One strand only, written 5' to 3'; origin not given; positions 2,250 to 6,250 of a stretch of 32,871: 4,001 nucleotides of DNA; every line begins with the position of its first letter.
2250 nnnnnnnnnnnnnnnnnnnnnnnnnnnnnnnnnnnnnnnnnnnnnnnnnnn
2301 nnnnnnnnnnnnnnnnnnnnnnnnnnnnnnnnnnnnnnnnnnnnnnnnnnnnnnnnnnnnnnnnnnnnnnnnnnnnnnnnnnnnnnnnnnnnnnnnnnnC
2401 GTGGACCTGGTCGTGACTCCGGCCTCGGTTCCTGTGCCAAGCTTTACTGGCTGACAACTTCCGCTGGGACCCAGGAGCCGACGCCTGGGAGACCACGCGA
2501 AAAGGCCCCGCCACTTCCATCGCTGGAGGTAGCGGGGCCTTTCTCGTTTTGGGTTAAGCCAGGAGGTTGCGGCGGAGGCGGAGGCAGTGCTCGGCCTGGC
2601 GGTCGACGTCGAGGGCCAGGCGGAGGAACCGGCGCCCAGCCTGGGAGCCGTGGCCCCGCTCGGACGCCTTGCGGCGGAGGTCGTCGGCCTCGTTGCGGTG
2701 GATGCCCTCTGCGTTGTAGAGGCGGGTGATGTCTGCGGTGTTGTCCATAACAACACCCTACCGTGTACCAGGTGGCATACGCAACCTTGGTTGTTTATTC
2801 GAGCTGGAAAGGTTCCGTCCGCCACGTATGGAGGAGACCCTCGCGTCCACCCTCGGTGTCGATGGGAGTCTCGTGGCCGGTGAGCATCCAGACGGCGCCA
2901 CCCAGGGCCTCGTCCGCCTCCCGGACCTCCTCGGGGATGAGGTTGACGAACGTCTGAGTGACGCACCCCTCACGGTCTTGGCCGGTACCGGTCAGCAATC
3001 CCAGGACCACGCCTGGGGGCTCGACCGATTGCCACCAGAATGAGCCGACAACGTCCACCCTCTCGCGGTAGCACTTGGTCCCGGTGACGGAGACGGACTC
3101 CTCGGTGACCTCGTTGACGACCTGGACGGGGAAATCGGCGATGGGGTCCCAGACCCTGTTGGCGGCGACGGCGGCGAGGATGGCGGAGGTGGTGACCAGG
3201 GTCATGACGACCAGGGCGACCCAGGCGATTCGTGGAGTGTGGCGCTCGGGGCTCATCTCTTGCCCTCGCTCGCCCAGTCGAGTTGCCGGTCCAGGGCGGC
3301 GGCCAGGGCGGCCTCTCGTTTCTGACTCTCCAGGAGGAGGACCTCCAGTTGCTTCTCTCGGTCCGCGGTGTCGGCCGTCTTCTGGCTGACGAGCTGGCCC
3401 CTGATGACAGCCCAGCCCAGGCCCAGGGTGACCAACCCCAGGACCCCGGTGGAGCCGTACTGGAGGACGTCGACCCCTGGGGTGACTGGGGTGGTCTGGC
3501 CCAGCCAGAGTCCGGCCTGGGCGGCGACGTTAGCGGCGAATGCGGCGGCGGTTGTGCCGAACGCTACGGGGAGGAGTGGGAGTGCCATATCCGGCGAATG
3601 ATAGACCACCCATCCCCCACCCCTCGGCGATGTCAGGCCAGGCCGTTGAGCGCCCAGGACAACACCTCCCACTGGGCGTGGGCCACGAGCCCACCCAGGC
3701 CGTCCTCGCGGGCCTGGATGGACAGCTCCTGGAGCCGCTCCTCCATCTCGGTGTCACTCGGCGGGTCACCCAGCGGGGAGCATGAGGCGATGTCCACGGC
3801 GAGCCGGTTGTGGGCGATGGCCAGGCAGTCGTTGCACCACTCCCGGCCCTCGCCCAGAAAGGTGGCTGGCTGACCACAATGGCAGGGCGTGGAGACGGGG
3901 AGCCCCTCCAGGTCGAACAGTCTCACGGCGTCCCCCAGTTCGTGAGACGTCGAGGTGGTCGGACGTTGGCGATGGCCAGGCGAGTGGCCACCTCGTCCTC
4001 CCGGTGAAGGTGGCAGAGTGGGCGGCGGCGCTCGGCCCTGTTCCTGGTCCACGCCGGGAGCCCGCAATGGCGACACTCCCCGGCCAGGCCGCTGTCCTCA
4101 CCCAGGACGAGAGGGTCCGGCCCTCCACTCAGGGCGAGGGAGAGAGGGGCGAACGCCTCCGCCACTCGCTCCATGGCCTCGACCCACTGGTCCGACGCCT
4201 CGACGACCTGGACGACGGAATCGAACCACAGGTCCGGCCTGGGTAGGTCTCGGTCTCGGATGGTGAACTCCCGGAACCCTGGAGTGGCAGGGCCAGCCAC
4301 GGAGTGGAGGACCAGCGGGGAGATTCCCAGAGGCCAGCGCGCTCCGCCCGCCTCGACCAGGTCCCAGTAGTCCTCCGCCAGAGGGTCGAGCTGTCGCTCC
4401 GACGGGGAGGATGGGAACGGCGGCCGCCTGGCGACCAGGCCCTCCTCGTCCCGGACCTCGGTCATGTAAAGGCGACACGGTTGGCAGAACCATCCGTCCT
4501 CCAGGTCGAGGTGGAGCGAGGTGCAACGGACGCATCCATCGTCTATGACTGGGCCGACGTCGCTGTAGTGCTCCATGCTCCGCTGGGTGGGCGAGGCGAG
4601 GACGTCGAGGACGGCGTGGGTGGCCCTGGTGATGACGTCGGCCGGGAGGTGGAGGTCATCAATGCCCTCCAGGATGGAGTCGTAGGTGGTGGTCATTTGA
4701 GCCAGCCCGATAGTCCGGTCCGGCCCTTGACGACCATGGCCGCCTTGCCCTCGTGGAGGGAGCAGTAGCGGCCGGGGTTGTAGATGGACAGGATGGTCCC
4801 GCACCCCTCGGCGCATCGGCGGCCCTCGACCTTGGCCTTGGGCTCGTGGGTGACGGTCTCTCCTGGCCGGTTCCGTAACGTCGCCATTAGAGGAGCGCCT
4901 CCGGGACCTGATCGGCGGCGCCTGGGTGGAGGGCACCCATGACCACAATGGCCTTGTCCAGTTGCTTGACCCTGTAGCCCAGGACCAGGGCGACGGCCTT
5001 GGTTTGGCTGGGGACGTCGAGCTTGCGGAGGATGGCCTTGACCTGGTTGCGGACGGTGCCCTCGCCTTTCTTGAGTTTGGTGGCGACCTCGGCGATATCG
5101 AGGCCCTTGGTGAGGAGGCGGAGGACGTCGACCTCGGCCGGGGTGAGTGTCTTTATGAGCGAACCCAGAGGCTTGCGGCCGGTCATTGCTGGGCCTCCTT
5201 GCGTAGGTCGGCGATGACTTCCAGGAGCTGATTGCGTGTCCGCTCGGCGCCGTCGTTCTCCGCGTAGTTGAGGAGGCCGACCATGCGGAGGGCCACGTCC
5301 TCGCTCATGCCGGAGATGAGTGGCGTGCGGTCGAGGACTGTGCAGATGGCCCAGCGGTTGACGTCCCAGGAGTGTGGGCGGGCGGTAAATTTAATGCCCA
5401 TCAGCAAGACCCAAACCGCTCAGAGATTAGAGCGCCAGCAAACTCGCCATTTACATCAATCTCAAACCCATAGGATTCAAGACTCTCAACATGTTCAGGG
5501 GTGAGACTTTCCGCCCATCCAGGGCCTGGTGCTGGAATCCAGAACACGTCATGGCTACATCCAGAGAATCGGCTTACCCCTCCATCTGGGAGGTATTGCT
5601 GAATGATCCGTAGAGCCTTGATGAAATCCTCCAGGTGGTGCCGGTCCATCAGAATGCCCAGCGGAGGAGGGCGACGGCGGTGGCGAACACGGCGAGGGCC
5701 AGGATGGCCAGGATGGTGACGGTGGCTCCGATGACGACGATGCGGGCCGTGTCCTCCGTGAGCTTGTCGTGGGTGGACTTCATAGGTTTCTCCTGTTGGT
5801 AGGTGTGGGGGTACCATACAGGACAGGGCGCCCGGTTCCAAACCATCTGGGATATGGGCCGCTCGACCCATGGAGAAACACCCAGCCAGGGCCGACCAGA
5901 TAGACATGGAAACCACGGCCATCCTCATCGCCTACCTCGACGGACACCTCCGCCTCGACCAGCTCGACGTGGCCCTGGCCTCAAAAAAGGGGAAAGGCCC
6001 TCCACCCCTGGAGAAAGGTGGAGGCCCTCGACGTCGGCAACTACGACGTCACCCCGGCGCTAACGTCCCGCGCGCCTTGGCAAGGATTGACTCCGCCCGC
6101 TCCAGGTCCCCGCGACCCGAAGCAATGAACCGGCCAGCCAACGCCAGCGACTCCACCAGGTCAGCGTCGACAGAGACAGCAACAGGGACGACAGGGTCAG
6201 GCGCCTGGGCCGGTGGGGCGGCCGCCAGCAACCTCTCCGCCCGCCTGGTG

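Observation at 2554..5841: Self-contained accessory operon where a lysogeny module would normally sit: LuxR HTH, zinc-ribbon proteins and membrane proteins, with no integrase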

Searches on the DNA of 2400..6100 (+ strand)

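Call 5: search_dna_similar(query=window:2400-6100:+, collection=phages, mode=distant, max_rows=30)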
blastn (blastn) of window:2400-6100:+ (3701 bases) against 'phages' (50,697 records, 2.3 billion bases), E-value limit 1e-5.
No match.

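Call 28: search_rna_families(source=window, start=5150, end=6100, threshold=evalue, max_evalue=1)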
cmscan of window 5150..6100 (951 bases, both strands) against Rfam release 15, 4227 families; matches with E-value up to 1: 2.
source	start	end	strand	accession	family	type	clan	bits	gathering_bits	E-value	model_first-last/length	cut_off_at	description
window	5161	5279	+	RF02835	Bcj11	Gene; sRNA;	-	20.6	49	0.62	1-122/122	no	Burkholderia RNA 11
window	5427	5463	-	RF01905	HOTAIR_2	Gene; lncRNA;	-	15.8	60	0.46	1-69/69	no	HOTAIR conserved region 2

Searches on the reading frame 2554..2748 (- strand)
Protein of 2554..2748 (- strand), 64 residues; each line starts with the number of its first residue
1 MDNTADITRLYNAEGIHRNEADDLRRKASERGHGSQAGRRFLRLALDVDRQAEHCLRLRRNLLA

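Call 7: search_protein_families(library=pfam, max_evalue=1, proteins=[window:2554-2748:-])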
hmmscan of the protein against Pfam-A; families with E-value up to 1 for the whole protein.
window:2554-2748:- (64 aa): 0 families

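Call 8: search_protein_families(library=phrogs, max_evalue=1, proteins=[window:2554-2748:-])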
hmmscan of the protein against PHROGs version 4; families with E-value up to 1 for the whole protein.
window:2554-2748:- (64 aa): 1 family
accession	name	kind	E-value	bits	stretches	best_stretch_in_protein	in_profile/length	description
phrog_10540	-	unknown function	0.31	12.3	1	16-63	14-56/97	-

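Call 43: search_protein_families(library=padloc, max_evalue=1, proteins=[window:2554-2748:-])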
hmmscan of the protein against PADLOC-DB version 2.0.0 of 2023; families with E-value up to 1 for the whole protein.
window:2554-2748:- (64 aa): 0 families

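Call 44: search_protein_families(library=ncbifam, max_evalue=1, proteins=[window:2554-2748:-])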
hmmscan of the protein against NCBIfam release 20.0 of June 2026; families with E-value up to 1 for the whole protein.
window:2554-2748:- (64 aa): 0 families

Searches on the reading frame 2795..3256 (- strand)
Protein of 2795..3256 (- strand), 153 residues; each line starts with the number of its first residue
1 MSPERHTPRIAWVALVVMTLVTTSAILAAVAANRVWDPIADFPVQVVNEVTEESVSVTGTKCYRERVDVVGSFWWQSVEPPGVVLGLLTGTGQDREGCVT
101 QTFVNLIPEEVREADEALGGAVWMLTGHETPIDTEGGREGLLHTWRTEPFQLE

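Call 7: search_protein_families(library=pfam, max_evalue=1, proteins=[window:2795-3256:-])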
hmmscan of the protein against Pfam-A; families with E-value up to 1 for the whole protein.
window:2795-3256:- (153 aa): 0 families

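Call 8: search_protein_families(library=phrogs, max_evalue=1, proteins=[window:2795-3256:-])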
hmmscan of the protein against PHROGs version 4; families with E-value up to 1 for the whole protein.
window:2795-3256:- (153 aa): 1 family
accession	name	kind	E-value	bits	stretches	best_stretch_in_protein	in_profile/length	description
phrog_34256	-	unknown function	0.21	12.8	1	47-99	21-73/84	-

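Call 43: search_protein_families(library=padloc, max_evalue=1, proteins=[window:2795-3256:-])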
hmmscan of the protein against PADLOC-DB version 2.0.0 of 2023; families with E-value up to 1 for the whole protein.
window:2795-3256:- (153 aa): 2 families
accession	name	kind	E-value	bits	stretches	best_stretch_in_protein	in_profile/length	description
PDLC00807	Cyclase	-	0.0063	13.7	1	42-79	143-179/342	oligonucleotide-cyclase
PDLC00772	Cyclase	-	0.077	9.9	1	41-78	162-198/375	oligonucleotide-cyclase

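Call 44: search_protein_families(library=ncbifam, max_evalue=1, proteins=[window:2795-3256:-])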
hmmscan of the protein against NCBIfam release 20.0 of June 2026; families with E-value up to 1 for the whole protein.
window:2795-3256:- (153 aa): 1 family
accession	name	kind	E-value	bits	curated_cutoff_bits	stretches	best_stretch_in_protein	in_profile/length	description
NF008430.0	PRK11268.1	equivalog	0.086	11.9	439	1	100-125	172-197/295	phosphate ABC transporter permease PstA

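Call 67: predict_structure(protein=window:2798-3256:-)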
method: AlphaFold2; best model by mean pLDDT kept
length: 153 residues; sequences in the alignment: 1
mean_pLDDT: 57.3   pTM: 0.43
mean pLDDT of the five models: 57.3, 53.1, 51.7, 50.8, 48.2
residues with pLDDT >= 90: 0; 70-90: 24; 50-70: 83; < 50: 46
segments of 3 or more residues with pLDDT < 50: 29-44, 75-83, 117-125, 149-153
pLDDT, mean of each block of 10 residues (from residue 1): 64 79 58 42 52 69 63 46 48 70 64 52 51 55 50 43
secondary structure, 60 per line:
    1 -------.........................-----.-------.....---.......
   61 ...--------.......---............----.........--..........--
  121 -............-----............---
elements in order: H8-32 E46-50 E54-63 E72-78 E82-93 E98-106 H109-118 E122-133 E139-150

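Call 70: fold_search(model_id=the predicted structure, library=pdb)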
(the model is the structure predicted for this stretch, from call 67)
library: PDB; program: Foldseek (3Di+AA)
matches with E <= 10: 1775; with E <= 0.001: 0
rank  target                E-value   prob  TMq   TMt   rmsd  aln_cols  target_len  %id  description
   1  7xqu_A                3.3e-01  0.41  0.28  0.18   8.1       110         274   13  The structure of FLA-E*00301/EM-FECV-10 (released 2023-11-08)
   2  9n5h_L                3.3e-01  0.30  0.25  0.21   6.5       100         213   13  Endogenous Pfs230D1-6 in complex with RUPA-97, LMIV230-01, and 2A2 Fab domains (released 2025-10-15)
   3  1eba_A                3.5e-01  0.33  0.27  0.22  11.8       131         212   14  COMPLEX BETWEEN THE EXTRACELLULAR DOMAIN OF ERYTHROPOIETIN (EPO) RECEPTOR [EBP] AND AN INACTIVE PEPTIDE [EMP33] CONTAI (released 1998-11-11)
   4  8t7f_L                3.7e-01  0.28  0.27  0.23   7.3       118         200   13  Structure of the S1 variant of Fab F1 (released 2023-11-22)
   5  6k60_E                4.1e-01  0.38  0.30  0.19   7.0       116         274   10  Structural and functional basis for HLA-G isoform recognition of immune checkpoint receptor LILRBs (released 2019-11-27)
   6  1ebp_A                4.4e-01  0.41  0.28  0.22   8.2       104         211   14  COMPLEX BETWEEN THE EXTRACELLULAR DOMAIN OF ERYTHROPOIETIN (EPO) RECEPTOR [EBP] AND AN AGONIST PEPTIDE [EMP1] (released 1997-07-29)
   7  2jix_B                4.4e-01  0.35  0.29  0.23  11.6       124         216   15  Crystal structure of ABT-007 FAB fragment with the soluble domain of EPO receptor (released 2007-07-10)
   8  9pkv_L                4.4e-01  0.25  0.27  0.22   7.1       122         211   14  HU-38 Fab with PRAME pMHC (released 2025-10-01)
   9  8t7f_H                4.6e-01  0.38  0.32  0.26   7.2       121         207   13  Structure of the S1 variant of Fab F1 (released 2023-11-22)
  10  5w4l_C                4.6e-01  0.28  0.28  0.22   8.8       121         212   11  Crystal structure of the non-neutralizing and ADCC-potent C11-like antibody N12-i3 in complex with HIV-1 clade A/E gp1 (released 2017-11-15)
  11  1kno_A                4.8e-01  0.28  0.28  0.22   8.1       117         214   14  CRYSTAL STRUCTURE OF THE COMPLEX OF A CATALYTIC ANTIBODY FAB WITH A TRANSITION STATE ANALOG: STRUCTURAL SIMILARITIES I (released 1996-01-29)
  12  6yxx_BN               4.8e-01  0.25  0.19  0.19  11.8        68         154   12  State A of the Trypanosoma brucei mitoribosomal large subunit assembly intermediate (released 2020-10-14)
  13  6o25_B                5.1e-01  0.28  0.30  0.23   7.6       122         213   14  Crystal structure of 3945 Fab in complex with circumsporozoite protein NANP3 and anti-Kappa VHH domain (released 2020-07-01)
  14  8dn6_F                5.4e-01  0.41  0.31  0.24   7.0       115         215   11  The crystal structure of the Arabidopsis thaliana Toc75 POTRA domains in complex with fab tc2 (released 2023-05-17)
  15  6mof_B                5.4e-01  0.35  0.29  0.22  13.6       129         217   16  Monomeric DARPin G2 complex with EpoR (released 2019-06-05)
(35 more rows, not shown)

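Call 71: fold_search(model_id=the predicted structure, library=viral)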
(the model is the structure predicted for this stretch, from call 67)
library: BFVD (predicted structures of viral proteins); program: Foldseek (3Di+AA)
matches with E <= 10: 677; with E <= 0.001: 0
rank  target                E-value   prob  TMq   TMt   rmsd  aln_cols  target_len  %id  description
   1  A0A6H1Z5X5            2.2e-02  0.66  0.25  0.25   9.7       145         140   15  (no name in the UniProt tables at hand)
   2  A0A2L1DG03            2.3e-02  0.97  0.39  0.29  22.4       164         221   12  ORF25 [Ostreid herpesvirus 1]
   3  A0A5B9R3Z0            6.6e-02  0.18  0.14  0.07  15.3       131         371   13  Uncharacterized protein [Cacatuid alphaherpesvirus 2]
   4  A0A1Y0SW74            7.0e-02  0.72  0.30  0.31   6.8       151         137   10  Uncharacterized protein [Pseudomonas phage Phabio]
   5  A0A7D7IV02            1.1e-01  0.60  0.31  0.10  26.6       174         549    9  Glycoprotein (Fragment) [Zorapteran phasma-related virus OKIAV242]
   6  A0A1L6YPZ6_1          1.1e-01  0.16  0.18  0.03  19.4       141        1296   11  (no name in the UniProt tables at hand)
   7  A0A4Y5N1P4            1.1e-01  0.87  0.29  0.29  13.5       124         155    9  Uncharacterized protein [Lactococcus phage CHPC971]
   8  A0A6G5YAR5            1.1e-01  0.12  0.15  0.14  13.1       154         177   12  (no name in the UniProt tables at hand)
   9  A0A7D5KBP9            1.2e-01  0.93  0.29  0.23   7.8        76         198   10  (no name in the UniProt tables at hand)
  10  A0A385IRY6            1.6e-01  0.33  0.25  0.10  12.3       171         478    8  (no name in the UniProt tables at hand)
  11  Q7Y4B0                1.7e-01  0.66  0.30  0.25  16.0       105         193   10  Uncharacterized protein (Fragment) [Lactobacillus phage Lc-Nu]
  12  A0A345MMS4            1.8e-01  0.54  0.24  0.20  17.6       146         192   12  (no name in the UniProt tables at hand)
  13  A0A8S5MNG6            2.0e-01  0.35  0.28  0.27  17.9       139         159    6  Gp28/Gp37-like domain-containing protein [Myoviridae sp. ctJfU3]
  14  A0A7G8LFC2            2.1e-01  0.13  0.19  0.04  19.5       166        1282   12  (no name in the UniProt tables at hand)
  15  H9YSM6                2.4e-01  0.14  0.20  0.07  14.0       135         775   17  (no name in the UniProt tables at hand)
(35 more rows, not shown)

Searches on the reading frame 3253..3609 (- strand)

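Call 7: search_protein_families(library=pfam, max_evalue=1, proteins=[window:3253-3609:-])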
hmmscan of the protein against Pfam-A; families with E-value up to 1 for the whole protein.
window:3253-3609:- (118 aa): 0 families

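Call 8: search_protein_families(library=phrogs, max_evalue=1, proteins=[window:3253-3609:-])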
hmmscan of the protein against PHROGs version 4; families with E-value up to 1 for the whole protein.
window:3253-3609:- (118 aa): 2 families
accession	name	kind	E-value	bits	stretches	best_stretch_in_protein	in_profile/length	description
phrog_13472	-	unknown function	0.14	13.3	1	54-93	69-109/113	-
phrog_18198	-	unknown function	0.81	10.8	0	13-61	12-60/73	-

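Call 43: search_protein_families(library=padloc, max_evalue=1, proteins=[window:3253-3609:-])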
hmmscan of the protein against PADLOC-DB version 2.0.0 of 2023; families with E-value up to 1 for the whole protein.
window:3253-3609:- (118 aa): 1 family
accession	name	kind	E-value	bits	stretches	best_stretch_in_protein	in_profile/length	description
PDLC01168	CARF_2M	-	0.056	11.2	1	12-106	11-95/200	"CARF, 2 TMs"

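Call 44: search_protein_families(library=ncbifam, max_evalue=1, proteins=[window:3253-3609:-])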
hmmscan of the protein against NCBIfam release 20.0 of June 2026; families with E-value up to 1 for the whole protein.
window:3253-3609:- (118 aa): 1 family
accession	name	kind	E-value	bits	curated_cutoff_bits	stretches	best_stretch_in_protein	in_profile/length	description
NF010190.0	PRK13669.1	equivalog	0.23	11.7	96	1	43-80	26-62/78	hypothetical protein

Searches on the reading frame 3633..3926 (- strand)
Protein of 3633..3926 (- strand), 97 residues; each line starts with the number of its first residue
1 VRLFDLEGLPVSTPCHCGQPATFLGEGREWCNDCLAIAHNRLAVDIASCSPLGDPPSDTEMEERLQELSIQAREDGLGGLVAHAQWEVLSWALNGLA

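Call 7: search_protein_families(library=pfam, max_evalue=1, proteins=[window:3633-3926:-])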
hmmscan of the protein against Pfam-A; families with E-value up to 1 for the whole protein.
window:3633-3926:- (97 aa): 1 family
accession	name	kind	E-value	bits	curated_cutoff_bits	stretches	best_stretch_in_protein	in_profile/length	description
PF20509.3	DUF6735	-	0.14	12.4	27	1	40-82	28-70/204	Family of unknown function (DUF6735)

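Call 8: search_protein_families(library=phrogs, max_evalue=1, proteins=[window:3633-3926:-])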
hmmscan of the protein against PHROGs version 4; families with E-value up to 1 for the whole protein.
window:3633-3926:- (97 aa): 0 families

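Call 43: search_protein_families(library=padloc, max_evalue=1, proteins=[window:3633-3926:-])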
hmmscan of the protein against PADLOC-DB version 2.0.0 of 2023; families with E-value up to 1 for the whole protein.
window:3633-3926:- (97 aa): 0 families

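Call 44: search_protein_families(library=ncbifam, max_evalue=1, proteins=[window:3633-3926:-])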
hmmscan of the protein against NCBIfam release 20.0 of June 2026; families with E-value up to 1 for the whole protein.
window:3633-3926:- (97 aa): 0 families
